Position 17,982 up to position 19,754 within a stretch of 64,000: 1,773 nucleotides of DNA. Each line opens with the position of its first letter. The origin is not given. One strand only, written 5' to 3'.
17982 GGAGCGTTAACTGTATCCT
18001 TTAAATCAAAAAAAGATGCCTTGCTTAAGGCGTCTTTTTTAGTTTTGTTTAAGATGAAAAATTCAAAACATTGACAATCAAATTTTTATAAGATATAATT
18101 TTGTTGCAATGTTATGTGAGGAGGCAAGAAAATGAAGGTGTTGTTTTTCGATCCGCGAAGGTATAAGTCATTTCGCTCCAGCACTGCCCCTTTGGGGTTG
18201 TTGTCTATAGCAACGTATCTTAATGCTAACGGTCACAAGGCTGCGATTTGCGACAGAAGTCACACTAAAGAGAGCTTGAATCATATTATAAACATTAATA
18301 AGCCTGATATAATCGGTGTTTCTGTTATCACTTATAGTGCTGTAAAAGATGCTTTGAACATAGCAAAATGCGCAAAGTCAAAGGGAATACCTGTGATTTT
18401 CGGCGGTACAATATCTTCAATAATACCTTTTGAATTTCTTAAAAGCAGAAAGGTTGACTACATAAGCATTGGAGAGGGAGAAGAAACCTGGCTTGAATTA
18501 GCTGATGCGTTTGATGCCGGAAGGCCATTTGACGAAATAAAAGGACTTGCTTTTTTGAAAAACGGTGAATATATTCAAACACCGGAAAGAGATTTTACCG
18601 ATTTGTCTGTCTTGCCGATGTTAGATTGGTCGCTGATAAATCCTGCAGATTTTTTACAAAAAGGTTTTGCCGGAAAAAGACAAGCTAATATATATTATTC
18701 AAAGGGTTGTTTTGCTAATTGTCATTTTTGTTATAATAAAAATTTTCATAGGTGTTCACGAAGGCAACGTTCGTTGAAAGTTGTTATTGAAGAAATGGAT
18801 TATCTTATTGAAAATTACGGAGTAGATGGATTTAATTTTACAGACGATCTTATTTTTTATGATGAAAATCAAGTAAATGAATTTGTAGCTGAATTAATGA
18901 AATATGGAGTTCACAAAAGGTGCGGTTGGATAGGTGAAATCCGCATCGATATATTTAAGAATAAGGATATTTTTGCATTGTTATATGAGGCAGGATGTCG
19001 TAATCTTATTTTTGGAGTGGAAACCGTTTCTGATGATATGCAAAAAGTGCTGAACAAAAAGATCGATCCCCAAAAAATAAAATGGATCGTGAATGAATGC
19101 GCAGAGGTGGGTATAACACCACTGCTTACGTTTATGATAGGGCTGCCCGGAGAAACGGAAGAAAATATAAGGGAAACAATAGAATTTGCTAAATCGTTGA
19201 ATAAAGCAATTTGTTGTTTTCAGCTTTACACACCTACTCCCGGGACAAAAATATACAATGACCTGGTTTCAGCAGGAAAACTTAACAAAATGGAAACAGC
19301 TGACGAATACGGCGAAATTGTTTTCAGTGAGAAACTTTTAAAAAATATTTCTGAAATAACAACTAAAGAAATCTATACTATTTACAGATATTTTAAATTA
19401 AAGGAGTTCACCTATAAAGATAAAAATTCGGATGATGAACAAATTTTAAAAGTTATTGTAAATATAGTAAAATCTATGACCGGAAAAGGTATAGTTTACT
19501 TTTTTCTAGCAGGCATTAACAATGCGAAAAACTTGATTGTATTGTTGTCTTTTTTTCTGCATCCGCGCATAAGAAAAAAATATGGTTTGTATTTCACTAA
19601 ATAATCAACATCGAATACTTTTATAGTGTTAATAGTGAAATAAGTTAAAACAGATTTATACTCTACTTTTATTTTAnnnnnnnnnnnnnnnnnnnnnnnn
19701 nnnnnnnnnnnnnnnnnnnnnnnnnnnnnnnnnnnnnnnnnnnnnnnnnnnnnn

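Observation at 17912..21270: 3.3-kb cassette with two B12-radical SAM paralogs inserted into a terminator loop, flanked by a perfect 27-bp direct repeat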

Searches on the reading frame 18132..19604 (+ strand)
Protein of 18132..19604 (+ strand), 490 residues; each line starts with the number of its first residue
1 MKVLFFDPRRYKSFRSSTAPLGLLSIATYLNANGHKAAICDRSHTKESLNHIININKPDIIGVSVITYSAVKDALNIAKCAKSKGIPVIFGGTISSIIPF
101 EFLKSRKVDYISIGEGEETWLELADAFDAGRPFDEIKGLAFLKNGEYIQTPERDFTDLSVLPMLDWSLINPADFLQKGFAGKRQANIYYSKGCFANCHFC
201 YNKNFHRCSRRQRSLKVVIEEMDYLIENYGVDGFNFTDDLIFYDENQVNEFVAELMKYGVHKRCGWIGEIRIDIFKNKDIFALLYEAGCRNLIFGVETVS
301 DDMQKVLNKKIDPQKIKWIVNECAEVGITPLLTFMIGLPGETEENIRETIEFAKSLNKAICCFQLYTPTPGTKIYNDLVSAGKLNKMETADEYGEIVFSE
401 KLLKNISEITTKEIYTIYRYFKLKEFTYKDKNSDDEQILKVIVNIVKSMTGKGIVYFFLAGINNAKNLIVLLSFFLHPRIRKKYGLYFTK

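Call 5: search_protein_families(library=pfam, proteins=[window:18132-19604:+])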
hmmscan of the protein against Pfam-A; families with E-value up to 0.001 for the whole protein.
window:18132-19604:+ (490 aa): 2 families
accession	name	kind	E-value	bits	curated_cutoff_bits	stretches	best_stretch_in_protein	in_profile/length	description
PF04055.27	Radical_SAM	-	3.8e-21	76.4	29.5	1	188-353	2-166/166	Radical SAM superfamily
PF02310.24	B12-binding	-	2.2e-16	60.2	32.1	1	15-123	9-120/121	B12 binding domain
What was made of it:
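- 18132..19604 (+): rSAM_A, a 490-aa class-B (cobalamin-dependent) radical SAM enzyme with the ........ cluster motif. Pfam B12-binding plus Radical_SAM (call 5).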

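Call 8: find_encoding_contigs(protein=window:18132-19604:+, flank=8000, max_places=10)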
Protein window:18132-19604:+ (490 aa): no gene with exactly this product is on record in the collection.

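Call 23: search_protein_families(library=ncbifam, proteins=[window:18132-19601:+], max_evalue=0.01)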
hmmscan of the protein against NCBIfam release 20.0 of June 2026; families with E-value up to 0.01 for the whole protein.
window:18132-19601:+ (490 aa): 35 families (the best 25 are shown)
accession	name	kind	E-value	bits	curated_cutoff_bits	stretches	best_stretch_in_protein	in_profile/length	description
TIGR02026.1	BchE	equivalog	1e-40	140.1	481.35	1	17-428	19-434/497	magnesium-protoporphyrin IX monomethyl ester anaerobic oxidative cyclase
TIGR03471.1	HpnJ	equivalog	6.2e-39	134.2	577.6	1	41-400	51-411/472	hopanoid biosynthesis associated radical SAM protein HpnJ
NF050148.1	rSAM_ApyD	equivalog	7.5e-36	123.7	750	1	21-421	26-432/645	RiPP biosynthesis radical SAM protein ApyD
TIGR04072.2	rSAM_ladder_B12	equivalog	3.2e-30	105.2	360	1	20-384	18-378/443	lipid biosynthesis B12-binding/radical SAM protein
TIGR04479.1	bcpD_PhpK_rSAM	subfamily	4.1e-30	104.6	600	1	21-365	73-418/504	PhpK family radical SAM P-methyltransferase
TIGR04385.1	B12_rSAM_cofa1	equivalog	1.7e-29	103.3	450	1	20-357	20-365/438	B12 lower ligand biosynthesis radical SAM protein BzaD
NF038361.1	rSAM_Sden_1168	equivalog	1.4e-28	99.8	575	1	44-385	127-480/560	Sden_1168 family B12-binding radical SAM P-methyltransferase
TIGR04014.1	B12_SAM_MJ_0865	equivalog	7.5e-28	97.5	360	1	33-383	24-363/434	methyl-coenzyme M reductase glutamine C-methyltransferase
TIGR04367.1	HpnR_B12_rSAM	equivalog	3.2e-27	95.2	650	1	17-376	19-371/490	hopanoid C-3 methylase HpnR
TIGR04013.1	B12_SAM_MJ_1487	hypoth_equivalog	5.1e-26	91.4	251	1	35-376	21-355/382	TIGR04013 family B12-binding domain/radical SAM domain-containing protein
TIGR04295.1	B12_rSAM_oligo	hypoth_equivalog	2.2e-21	76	400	1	11-311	16-316/422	TIGR04295 family B12-binding domain-containing radical SAM protein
TIGR03975.1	rSAM_ocin_1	subfamily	8.1e-21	74.1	281.85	1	53-356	124-430/606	RiPP maturation radical SAM C-methyltransferase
TIGR04190.1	B12_SAM_Ta0216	equivalog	7.7e-20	71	500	1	19-359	36-397/554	TIGR04190 family B12-binding domain/radical SAM domain protein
NF033070.1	rSAM_AprD4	equivalog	7.5e-17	61.4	500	1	19-382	41-394/456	AprD4 family radical SAM diol-dehydratase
TIGR04428.1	B12_rSAM_trp_MT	equivalog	8e-17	60.8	500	2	185-365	217-407/558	tryptophan 2-C-methyltransferase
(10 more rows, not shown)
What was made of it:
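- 18132..19604 (+): All NCBIfam hits lie far below their cut-offs (call 23).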

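Call 25: find_homologous_proteins(query=window:18132-19601:+)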
Query window:18132-19601:+ (490 aa): 1020 proteins with E <= 0.001 among 8000 candidates; the best 120 are listed.
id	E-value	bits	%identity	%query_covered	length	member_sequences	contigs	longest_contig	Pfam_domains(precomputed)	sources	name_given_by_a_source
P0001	0.0e+0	1122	100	100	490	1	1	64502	PF04055.28,PF02310.25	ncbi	-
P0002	6.8e-224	762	64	100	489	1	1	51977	PF04055.28,PF02310.25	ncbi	-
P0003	3.3e-221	753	65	100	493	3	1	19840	PF04055.28,PF02310.25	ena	-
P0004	1.3e-218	744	64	100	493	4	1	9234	PF04055.28,PF02310.25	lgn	-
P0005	2.2e-213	727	63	100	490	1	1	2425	PF04055.28,PF02310.25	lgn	-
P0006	9.4e-211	718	64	100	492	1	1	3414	PF04055.28,PF02310.25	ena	-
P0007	4.4e-209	713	62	100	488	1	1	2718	PF04055.28,PF02310.25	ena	-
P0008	3.3e-185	634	56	100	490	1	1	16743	PF04055.28,PF02310.25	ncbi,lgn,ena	-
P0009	5.1e-159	548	49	100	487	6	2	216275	PF04055.28,PF02310.25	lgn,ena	-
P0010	1.5e-157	543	48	100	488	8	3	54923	PF04055.28,PF02310.25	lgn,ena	-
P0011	2.0e-155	536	49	100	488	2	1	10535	PF04055.28,PF02310.25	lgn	-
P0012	4.5e-153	528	48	100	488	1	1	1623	PF04055.28,PF02310.25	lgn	-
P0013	1.2e-152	527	48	100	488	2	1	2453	PF04055.28,PF02310.25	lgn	-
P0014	8.5e-151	521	47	100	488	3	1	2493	PF04055.28,PF02310.25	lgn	-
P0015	4.7e-150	518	47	100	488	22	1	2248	PF04055.28,PF02310.25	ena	-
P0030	8.3e-140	484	48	100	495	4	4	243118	PF04055.28,PF02310.25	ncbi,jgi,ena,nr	ncbi:MAG: B12-binding domain-containing radical SAM protein [Ruminococcaceae bacterium]|nr:B12-bindi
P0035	6.6e-136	472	44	100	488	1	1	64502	PF04055.28,PF02310.25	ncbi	-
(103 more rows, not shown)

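Call 26: find_encoding_contigs(protein=P0002, flank=8000, max_places=3)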
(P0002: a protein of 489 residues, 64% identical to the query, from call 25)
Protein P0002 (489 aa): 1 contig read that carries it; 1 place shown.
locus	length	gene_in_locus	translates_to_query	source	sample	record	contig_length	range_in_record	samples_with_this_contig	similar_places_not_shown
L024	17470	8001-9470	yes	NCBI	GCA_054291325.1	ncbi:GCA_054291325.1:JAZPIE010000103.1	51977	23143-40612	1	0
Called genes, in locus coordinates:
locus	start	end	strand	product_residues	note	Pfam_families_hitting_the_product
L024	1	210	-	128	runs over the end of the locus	PF01325:Fe_dep_repress, PF24034:DUF7343 (weak), PF02742:Fe_dep_repr_C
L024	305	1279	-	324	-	PF00308:Bac_DnaA, PF01695:IstB_IS21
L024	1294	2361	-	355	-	PF07261:DnaB_2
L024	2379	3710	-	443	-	PF03951:Gln-synt_N, PF00120:Gln-synt_C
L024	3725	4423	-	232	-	PF01996:F420_ligase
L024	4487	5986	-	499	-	PF01087:GalP_UDP_transf, PF02744:GalP_UDP_tr_C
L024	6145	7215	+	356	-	-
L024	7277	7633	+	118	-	PF00462:Glutaredoxin (weak), PF03960:ArsC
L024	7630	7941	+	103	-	-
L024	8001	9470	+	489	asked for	PF02310:B12-binding, PF04055:Radical_SAM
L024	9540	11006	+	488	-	PF02310:B12-binding, PF04055:Radical_SAM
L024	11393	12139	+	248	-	PF06414:Zeta_toxin (weak), PF01656:CbiA, PF02374:ArsA_ATPase (faint), PF10609:ParA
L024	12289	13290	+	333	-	-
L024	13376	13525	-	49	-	-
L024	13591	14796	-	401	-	PF01553:Acyltransferase (weak)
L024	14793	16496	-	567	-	PF00501:AMP-binding, PF13193:AMP-binding_C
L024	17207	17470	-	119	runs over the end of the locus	-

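Call 27: find_encoding_contigs(protein=P0003, flank=8000, max_places=3)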
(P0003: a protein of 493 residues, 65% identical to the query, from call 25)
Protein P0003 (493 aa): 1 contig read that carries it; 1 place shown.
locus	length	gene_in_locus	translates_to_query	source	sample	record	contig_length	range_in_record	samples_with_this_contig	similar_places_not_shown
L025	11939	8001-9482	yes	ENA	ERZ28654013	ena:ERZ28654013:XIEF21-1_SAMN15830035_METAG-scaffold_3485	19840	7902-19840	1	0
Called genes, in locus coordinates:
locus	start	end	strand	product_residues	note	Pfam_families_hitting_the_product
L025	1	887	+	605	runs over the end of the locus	PF04055:Radical_SAM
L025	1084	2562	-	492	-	PF02310:B12-binding, PF04055:Radical_SAM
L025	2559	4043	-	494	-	PF02310:B12-binding, PF04055:Radical_SAM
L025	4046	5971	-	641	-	PF02310:B12-binding, PF04055:Radical_SAM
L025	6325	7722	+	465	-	PF00206:Lyase_1, PF10415:FumaraseC_C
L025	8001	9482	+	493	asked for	PF02310:B12-binding, PF04055:Radical_SAM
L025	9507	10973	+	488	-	PF02310:B12-binding, PF04055:Radical_SAM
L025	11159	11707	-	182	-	-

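Call 28: find_encoding_contigs(protein=P0008, flank=8000, max_places=3)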
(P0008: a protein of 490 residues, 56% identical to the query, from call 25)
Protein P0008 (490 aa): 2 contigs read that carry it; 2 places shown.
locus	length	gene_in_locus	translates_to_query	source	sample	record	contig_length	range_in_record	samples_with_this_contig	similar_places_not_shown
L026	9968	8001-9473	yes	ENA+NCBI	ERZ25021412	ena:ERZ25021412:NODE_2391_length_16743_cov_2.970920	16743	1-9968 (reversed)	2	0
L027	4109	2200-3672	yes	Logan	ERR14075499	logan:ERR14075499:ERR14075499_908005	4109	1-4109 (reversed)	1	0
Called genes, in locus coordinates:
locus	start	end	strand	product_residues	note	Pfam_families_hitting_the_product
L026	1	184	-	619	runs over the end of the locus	-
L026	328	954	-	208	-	-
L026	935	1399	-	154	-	-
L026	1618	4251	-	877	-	PF21231:GH141_M (faint), PF13229:Beta_helix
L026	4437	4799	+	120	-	PF00903:Glyoxalase, PF12681:Glyoxalase_2, PF22677:Ble-like_N (weak)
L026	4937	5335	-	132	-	PF00380:Ribosomal_S9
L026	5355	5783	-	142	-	PF00572:Ribosomal_L13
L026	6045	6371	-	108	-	PF13560:HTH_31, PF12844:HTH_19, PF01381:HTH_3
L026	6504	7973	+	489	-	PF02310:B12-binding, PF04055:Radical_SAM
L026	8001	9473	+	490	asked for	PF02310:B12-binding, PF04055:Radical_SAM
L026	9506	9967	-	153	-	?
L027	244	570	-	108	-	PF13560:HTH_31, PF12844:HTH_19, PF01381:HTH_3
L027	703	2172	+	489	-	PF02310:B12-binding, PF04055:Radical_SAM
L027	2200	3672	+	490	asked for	PF02310:B12-binding, PF04055:Radical_SAM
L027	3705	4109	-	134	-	?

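Call 37: find_related_loci(query=A2, collection=metagenome_contigs, flank=6000)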
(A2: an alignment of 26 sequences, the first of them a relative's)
Query A2 (490 aa) in metagenome_contigs; peptide patterns used: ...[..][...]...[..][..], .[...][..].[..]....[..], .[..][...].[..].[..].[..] (x = any residue, [..] = any of these).
600 stretches matched a pattern (row limit reached: there are more); 204 encode a relative of the query (tblastn E <= 1e-3); the best 80 are kept; 80 distinct loci.
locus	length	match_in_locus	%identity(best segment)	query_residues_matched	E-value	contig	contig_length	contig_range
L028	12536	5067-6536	34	1-486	6e-90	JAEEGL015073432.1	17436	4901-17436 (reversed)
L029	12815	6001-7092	31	20-377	2e-48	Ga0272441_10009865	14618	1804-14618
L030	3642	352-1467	31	16-378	2e-47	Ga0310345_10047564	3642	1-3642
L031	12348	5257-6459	30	1-386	1e-46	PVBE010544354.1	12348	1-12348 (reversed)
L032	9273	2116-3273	29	10-385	3e-46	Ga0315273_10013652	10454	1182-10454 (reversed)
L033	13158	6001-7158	32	1-379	2e-45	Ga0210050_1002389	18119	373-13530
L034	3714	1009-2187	29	1-386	9e-43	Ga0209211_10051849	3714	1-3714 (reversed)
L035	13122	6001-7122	30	1-378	3e-42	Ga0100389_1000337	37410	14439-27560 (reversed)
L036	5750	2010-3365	28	1-429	1e-41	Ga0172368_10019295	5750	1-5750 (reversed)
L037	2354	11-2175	28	12-423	5e-42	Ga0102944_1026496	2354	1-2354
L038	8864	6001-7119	28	1-374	1e-40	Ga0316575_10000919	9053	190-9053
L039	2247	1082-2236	27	1-379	7e-41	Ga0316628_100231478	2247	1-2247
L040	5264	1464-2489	30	20-382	2e-40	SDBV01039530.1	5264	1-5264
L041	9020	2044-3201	28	1-375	1e-39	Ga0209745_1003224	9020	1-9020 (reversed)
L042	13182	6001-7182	28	3-388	3e-39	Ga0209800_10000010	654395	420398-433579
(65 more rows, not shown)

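Call 38: find_encoding_contigs(protein=P0004, flank=6000, max_places=4)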
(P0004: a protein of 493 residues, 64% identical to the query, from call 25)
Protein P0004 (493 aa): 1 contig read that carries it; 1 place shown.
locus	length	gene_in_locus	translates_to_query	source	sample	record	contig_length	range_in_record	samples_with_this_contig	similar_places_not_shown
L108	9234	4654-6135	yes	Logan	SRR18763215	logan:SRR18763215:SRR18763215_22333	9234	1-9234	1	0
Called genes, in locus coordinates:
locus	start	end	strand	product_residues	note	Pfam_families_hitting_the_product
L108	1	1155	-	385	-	?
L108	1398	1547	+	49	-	-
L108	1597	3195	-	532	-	PF07969:Amidohydro_3, PF01979:Amidohydro_1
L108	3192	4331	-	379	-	PF03222:Trp_Tyr_perm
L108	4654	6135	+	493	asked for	PF02310:B12-binding, PF04055:Radical_SAM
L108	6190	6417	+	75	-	PF02310:B12-binding (weak)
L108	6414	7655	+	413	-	PF04055:Radical_SAM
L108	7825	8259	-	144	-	PF03473:MOSC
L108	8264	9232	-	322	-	?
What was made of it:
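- The pair lies at five different sites in five contigs (calls 26-28, 38). The pair sits at a different site in every genome (calls 26-28, 38).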

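Call 39: find_encoding_contigs(protein=P0009, flank=6000, max_places=4)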
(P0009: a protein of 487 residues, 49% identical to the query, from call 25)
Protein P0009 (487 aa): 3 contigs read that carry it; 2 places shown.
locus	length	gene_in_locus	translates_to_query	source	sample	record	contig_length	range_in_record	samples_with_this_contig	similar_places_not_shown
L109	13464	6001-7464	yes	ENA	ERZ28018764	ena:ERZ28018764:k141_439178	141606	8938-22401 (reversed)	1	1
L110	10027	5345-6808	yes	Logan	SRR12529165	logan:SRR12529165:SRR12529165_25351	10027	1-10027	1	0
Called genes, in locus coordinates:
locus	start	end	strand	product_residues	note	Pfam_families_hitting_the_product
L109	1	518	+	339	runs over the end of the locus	PF00294:PfkB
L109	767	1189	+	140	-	-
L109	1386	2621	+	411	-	PF06101:Vps62 (weak)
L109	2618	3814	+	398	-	PF09587:PGA_cap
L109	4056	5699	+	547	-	PF00916:Sulfate_transp, PF16983:MFS_MOT1 (weak), PF01740:STAS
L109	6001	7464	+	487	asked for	PF02310:B12-binding, PF04055:Radical_SAM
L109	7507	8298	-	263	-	PF00657:Lipase_GDSL, PF13472:Lipase_GDSL_2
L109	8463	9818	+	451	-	PF00209:SNF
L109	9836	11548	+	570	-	PF00149:Metallophos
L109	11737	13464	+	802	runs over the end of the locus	PF02190:LON_substr_bdg, PF00004:AAA, PF07728:AAA_5, PF22667:Lon_lid, PF05362:Lon_C, PF13541:ChlI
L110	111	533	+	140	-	-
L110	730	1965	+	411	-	PF06101:Vps62 (weak)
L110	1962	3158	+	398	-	PF09587:PGA_cap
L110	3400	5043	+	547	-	PF00916:Sulfate_transp, PF16983:MFS_MOT1 (weak), PF01740:STAS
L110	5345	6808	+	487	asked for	PF02310:B12-binding, PF04055:Radical_SAM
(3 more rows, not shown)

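Call 40: find_encoding_contigs(protein=P0010, flank=6000, max_places=4)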
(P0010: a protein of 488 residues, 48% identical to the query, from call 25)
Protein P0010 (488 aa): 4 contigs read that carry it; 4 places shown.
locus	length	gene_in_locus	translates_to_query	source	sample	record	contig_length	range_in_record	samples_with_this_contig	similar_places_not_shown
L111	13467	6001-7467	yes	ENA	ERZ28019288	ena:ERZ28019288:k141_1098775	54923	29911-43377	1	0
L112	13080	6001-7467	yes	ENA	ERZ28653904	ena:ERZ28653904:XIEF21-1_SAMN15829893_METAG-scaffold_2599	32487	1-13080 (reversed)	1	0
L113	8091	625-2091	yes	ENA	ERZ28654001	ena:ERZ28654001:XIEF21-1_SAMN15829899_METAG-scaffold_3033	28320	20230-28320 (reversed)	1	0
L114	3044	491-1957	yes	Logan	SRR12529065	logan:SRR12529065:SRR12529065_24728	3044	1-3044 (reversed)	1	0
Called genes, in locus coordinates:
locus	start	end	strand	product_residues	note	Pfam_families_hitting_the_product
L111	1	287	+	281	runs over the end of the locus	PF01116:F_bP_aldolase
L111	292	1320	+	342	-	PF00294:PfkB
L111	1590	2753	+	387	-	PF09587:PGA_cap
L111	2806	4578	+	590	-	PF00916:Sulfate_transp, PF16983:MFS_MOT1 (weak), PF01740:STAS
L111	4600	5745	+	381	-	PF26178:Rv2075c_cat (weak), PF16670:PI-PLC-C1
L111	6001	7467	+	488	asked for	PF02310:B12-binding, PF04055:Radical_SAM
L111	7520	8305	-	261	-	PF00657:Lipase_GDSL, PF13472:Lipase_GDSL_2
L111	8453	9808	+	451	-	PF00209:SNF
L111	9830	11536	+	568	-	PF00149:Metallophos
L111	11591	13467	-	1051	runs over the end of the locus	PF00133:tRNA-synt_1, PF01406:tRNA-synt_1e (faint), PF09334:tRNA-synt_1g, PF08264:Anticodon_1, PF19302:DUF5915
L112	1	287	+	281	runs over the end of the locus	PF01116:F_bP_aldolase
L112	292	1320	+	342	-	PF00294:PfkB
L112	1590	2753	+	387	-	PF09587:PGA_cap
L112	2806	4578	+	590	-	PF00916:Sulfate_transp, PF16983:MFS_MOT1 (weak), PF01740:STAS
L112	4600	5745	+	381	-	PF26178:Rv2075c_cat (weak), PF16670:PI-PLC-C1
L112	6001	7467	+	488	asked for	PF02310:B12-binding, PF04055:Radical_SAM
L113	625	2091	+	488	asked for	PF02310:B12-binding, PF04055:Radical_SAM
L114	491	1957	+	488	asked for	PF02310:B12-binding, PF04055:Radical_SAM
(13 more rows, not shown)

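Call 41: find_encoding_contigs(protein=P0030, flank=6000, max_places=4)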
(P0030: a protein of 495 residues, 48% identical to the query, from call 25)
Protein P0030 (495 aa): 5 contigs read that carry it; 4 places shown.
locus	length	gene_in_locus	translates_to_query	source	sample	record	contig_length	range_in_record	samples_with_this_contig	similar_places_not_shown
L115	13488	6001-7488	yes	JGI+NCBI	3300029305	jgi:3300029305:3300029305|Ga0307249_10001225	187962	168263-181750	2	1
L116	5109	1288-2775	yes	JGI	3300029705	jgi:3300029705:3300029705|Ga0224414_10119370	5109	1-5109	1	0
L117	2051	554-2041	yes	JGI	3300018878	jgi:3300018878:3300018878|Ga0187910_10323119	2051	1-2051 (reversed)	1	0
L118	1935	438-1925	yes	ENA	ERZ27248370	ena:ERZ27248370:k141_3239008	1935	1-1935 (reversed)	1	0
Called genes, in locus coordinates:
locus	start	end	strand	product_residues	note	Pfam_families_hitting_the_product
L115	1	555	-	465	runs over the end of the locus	-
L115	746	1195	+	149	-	PF09719:C_GCAxxG_C_C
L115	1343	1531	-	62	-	-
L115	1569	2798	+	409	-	PF13800:Sigma_reg_N (weak)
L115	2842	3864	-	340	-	PF00294:PfkB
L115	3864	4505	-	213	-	PF01081:Aldolase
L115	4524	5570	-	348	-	PF03786:UxuA, PF01261:AP_endonuc_2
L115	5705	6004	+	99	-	-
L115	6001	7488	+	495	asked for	PF02310:B12-binding, PF04055:Radical_SAM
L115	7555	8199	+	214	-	-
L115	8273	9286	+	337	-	PF01120:Alpha_L_fucos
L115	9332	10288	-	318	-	PF01663:Phosphodiest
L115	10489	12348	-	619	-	-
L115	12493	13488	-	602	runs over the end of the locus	PF07944:Beta-AFase-like_GH127_cat, PF20736:Glyco_hydro127M (weak)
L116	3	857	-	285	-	?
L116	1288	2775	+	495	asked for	PF02310:B12-binding, PF04055:Radical_SAM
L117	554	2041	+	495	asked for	PF02310:B12-binding, PF04055:Radical_SAM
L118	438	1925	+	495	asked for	PF02310:B12-binding, PF04055:Radical_SAM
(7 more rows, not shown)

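Call 43: search_dna_similar(query=window:18132-19601:+, collection=plasmids, mode=protein, max_rows=10)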
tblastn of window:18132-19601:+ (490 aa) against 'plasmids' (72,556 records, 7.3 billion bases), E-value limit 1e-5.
Records with a match: 159; places in all: 190; records where one place covers at least 80% of the query: 7.
Best place of each record, by identity: <60% 159.
By first word of the organism name: Streptomyces 23; Azospirillum 14; Rhizobium 14; Mycetohabitans 9; Komagataeibacter 7; Clostridium 5; Bacillus 5; Sinorhizobium 4; Paraburkholderia 4; Nocardia 4; and 53 more.
By predicted mobility (MOB-suite, as given by PLSDB): non-mobilizable 103; mobilizable 29; conjugative 27.
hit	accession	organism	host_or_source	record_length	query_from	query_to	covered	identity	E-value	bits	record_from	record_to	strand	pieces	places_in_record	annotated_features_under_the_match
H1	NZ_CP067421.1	Skermanella sp. TT6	Homo sapiens,single cell,skin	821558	1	453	92%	24.9%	1e-21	106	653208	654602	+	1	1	bchE: magnesium-protoporphyrin IX monomethyl ester anaerobic oxidative ...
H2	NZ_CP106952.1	Eleftheria terrae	soil sample,soil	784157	1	433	88%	25.2%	4e-27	123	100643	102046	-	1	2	cobalamin-dependent protein | radical SAM protein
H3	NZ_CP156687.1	Burkholderia stagnalis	Bacterial cells,soils collected in ...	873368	16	411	81%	27.5%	1e-20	103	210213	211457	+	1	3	radical SAM protein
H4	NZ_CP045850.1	Streptomyces clavuligerus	pure culture single spore ...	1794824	15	384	76%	29.4%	9e-32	137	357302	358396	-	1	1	none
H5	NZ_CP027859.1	Streptomyces clavuligerus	Cell culture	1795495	15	384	76%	29.4%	9e-32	137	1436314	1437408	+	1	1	none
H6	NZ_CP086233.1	Streptomyces clavuligerus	whole organism,soil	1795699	15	384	76%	29.4%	9e-32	137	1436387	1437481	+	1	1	none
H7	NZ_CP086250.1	Clostridium estertheticum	single colony,beef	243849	16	401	79%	27.6%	5e-24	114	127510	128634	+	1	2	radical SAM protein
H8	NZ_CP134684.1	Citrobacter portucalensis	Larus michahellis,bacteria,cloaca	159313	1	445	91%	23.7%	3e-18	96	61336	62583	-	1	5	radical SAM protein | fatty acid desaturase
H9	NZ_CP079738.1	Paraclostridium bifermentans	whole organism,soil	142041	6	445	90%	23.9%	1e-17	94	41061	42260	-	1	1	radical SAM protein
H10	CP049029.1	Rhodobacteraceae bacterium SC52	Apostichopus japonicus,pure ...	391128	1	378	77%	27.2%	1e-27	124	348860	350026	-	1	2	bchE: magnesium-protoporphyrin IX monomethyl ester anaerobic oxidative ...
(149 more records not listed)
